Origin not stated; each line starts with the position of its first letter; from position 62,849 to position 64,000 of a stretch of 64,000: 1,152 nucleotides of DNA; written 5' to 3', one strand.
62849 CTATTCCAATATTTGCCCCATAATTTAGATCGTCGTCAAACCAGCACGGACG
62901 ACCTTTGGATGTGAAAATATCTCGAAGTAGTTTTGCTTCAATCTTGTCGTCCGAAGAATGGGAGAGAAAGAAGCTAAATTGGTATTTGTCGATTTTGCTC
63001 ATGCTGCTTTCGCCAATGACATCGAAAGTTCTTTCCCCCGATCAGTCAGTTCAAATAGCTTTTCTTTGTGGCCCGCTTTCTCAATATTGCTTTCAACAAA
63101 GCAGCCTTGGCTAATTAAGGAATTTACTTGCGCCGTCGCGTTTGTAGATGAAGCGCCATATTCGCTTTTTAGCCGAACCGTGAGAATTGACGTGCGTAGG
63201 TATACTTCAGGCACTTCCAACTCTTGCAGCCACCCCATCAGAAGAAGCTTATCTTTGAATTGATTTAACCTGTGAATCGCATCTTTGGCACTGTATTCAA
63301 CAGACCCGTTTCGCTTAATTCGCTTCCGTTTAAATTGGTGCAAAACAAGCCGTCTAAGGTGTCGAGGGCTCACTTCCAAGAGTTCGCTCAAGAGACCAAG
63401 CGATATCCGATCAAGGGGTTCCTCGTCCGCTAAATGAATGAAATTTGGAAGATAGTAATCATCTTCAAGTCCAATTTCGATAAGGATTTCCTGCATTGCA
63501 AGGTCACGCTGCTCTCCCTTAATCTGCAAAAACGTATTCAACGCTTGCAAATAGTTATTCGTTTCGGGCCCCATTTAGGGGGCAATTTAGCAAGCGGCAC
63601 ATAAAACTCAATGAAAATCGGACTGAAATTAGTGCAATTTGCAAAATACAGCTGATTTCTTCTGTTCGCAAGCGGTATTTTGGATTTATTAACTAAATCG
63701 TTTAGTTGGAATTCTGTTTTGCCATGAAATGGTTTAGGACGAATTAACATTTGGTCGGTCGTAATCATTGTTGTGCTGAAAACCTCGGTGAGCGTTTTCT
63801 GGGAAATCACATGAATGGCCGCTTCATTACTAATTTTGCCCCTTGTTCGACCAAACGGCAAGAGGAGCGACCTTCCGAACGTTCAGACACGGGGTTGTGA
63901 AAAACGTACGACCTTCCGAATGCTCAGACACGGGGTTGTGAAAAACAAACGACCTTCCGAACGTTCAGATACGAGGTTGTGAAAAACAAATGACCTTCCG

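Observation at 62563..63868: Low-GC islet encoding a translationally coupled HTH/winged-helix protein + minimal TIR protein: candidate undescribed TIR defence module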

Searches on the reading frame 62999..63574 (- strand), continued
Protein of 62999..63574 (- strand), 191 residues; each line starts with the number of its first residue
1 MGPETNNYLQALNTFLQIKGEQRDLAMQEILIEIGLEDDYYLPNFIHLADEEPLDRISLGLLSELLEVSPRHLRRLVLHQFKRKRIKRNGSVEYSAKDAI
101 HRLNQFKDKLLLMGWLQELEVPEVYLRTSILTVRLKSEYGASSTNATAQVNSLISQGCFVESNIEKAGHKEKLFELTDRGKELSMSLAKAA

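Call 69: search_protein_families(library=padloc, proteins=[L001:8105-8692:+, P0004, L001:8697-9095:+, L002:10539-10928:+, L001:9108-10259:+, L002:8912-9715:+, L002:11339-11968:-], max_evalue=0.1)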
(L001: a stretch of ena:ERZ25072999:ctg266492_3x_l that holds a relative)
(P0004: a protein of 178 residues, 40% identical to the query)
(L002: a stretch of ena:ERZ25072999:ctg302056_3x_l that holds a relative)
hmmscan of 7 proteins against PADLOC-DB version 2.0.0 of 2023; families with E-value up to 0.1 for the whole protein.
L001:8105-8692:+ (195 aa): 0 families

P0004 (178 aa): 0 families

L001:8697-9095:+ (132 aa): 9 families
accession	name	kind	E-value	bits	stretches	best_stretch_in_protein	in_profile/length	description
PDLC05062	PDC-S66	-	4e-17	60.6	1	4-97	146-240/282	-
PDLC00417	ThsB1|ThsB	-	1.1e-09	36.3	1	6-82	166-244/303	TIR-like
PDLC02012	SAVED5--SAVED_TIR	-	1.1e-07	29.3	1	9-75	16-83/404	-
PDLC00424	ThsB1|ThsB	-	3.7e-06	24.9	1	9-71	104-168/234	TIR-like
PDLC00426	ThsB1|ThsB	-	2.2e-05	21.9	1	5-78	236-317/352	TIR-like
PDLC02421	Aga_TIR-PNTD1-PNTD2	-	5e-05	20.6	1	10-120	7-121/430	Class I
PDLC00420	ThsB1|ThsB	-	0.00045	17.5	1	9-103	4-102/319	TIR-like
PDLC00434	ThsB1|ThsB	-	0.0029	14.8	1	7-76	139-210/396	TIR-like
PDLC00425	ThsB1|ThsB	-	0.047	10.8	1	5-78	250-331/389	TIR-like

L002:10539-10928:+ (129 aa): 13 families
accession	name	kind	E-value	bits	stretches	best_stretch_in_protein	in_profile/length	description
PDLC05062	PDC-S66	-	3.8e-10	37.7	1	5-95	149-240/282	-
PDLC02421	Aga_TIR-PNTD1-PNTD2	-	1.5e-08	32.1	1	5-117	4-120/430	Class I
PDLC00426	ThsB1|ThsB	-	5.2e-07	27.3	1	4-76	237-317/352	TIR-like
PDLC02012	SAVED5--SAVED_TIR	-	8.7e-07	26.4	1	7-75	16-85/404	-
PDLC00436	ThsB1|ThsB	-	4.4e-06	24.3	1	4-92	35-125/183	TIR-like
PDLC00420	ThsB1|ThsB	-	0.00011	19.5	1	8-101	5-102/319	TIR-like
PDLC03957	bSEFIR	-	0.00033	18.6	1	86-117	130-166/412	-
PDLC02403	Aga_TIR-PNTD1-PNTD2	-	0.00033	17.8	1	7-115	5-117/443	Class I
PDLC00437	ThsB1|ThsB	-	0.008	14.2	1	52-94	36-75/129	TIR-like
PDLC00417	ThsB1|ThsB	-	0.0092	13.5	1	5-95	167-259/303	TIR-like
PDLC00422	ThsB1|ThsB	-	0.012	13.1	1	6-85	42-125/194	TIR-like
PDLC00425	ThsB1|ThsB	-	0.012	12.7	1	5-110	252-363/389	TIR-like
PDLC00419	ThsB1|ThsB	-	0.023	12.5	1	5-93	28-118/165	TIR-like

L001:9108-10259:+ (383 aa): 14 families
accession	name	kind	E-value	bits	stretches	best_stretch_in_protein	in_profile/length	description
PDLC04140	mad8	-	8.7e-06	23.5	1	212-264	14-68/314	mads_8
PDLC04135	mad3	-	0.0011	16.6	1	223-246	21-43/374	mads_3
PDLC05065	PDC-S68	-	0.0023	13.7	1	211-256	607-651/1221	-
PDLC03839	LeoA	-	0.0048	14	1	225-288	57-114/559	-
PDLC03859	LmuB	-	0.014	12.6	1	223-245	22-44/611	-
PDLC00201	HamB2|HamB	-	0.017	11.5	1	146-247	44-140/721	DEAD-box helicase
PDLC05035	PDC-S53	-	0.017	11.1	1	210-247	495-532/900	-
PDLC02630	DrmD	-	0.022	12.3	1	221-253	97-129/260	DrmD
PDLC00299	PtuA1|PtuA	-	0.035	11.1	1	226-265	76-115/535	AAA ATPase domain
PDLC02980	AriA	-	0.043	11.8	1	229-259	3-39/304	-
PDLC04182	HEC-01A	-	0.047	10.6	1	228-264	34-73/406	-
PDLC00292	PtuA1|PtuA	-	0.052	9.9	1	225-246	335-356/726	AAA ATPase domain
PDLC02981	AriAB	-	0.063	9.9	1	226-246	24-44/694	-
PDLC02913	ATPase_I-A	-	0.072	10.2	1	225-251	74-100/508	-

L002:8912-9715:+ (267 aa): 0 families

L002:11339-11968:- (209 aa): 0 families

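Call 94: search_dna_similar(query=window:62999-63574:-, collection=plasmids, mode=protein, max_evalue=1, max_rows=15)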
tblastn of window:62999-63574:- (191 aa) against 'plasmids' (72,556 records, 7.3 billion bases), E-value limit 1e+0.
No match.

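Call 95: search_dna_similar(query=window:62999-63574:-, collection=phages, mode=protein, max_evalue=1, max_rows=15)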
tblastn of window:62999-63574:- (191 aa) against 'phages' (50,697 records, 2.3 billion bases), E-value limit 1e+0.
No match.

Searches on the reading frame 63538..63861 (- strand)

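Call 4: search_protein_families(library=pfam, proteins=[window:63538-63861:-], max_evalue=1)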
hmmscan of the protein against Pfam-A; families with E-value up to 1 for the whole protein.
window:63538-63861:- (107 aa): 2 families
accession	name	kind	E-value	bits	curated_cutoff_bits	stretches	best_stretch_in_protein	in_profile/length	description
PF22133.1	Toxin_BN_H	-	0.11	12.4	52.2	1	10-79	187-252/276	Botulinum neurotoxin, helical domain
PF02376.21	CUT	-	0.19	12.2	24.4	1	9-47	13-52/79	CUT domain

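Call 5: search_protein_families(library=padloc, proteins=[window:63538-63861:-], max_evalue=1)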
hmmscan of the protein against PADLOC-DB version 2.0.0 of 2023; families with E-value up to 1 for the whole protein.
window:63538-63861:- (107 aa): 0 families

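Call 8: search_protein_families(library=ncbifam, proteins=[window:63538-63861:-], max_evalue=1)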
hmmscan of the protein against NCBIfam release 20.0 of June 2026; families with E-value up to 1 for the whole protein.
window:63538-63861:- (107 aa): 0 families

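Call 9: search_protein_families(library=phrogs, proteins=[window:63538-63861:-], max_evalue=1)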
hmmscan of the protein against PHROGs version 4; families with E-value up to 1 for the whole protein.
window:63538-63861:- (107 aa): 1 family
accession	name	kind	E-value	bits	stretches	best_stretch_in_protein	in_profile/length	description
phrog_10433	-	tail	0.4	11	1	22-68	98-140/238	minor tail protein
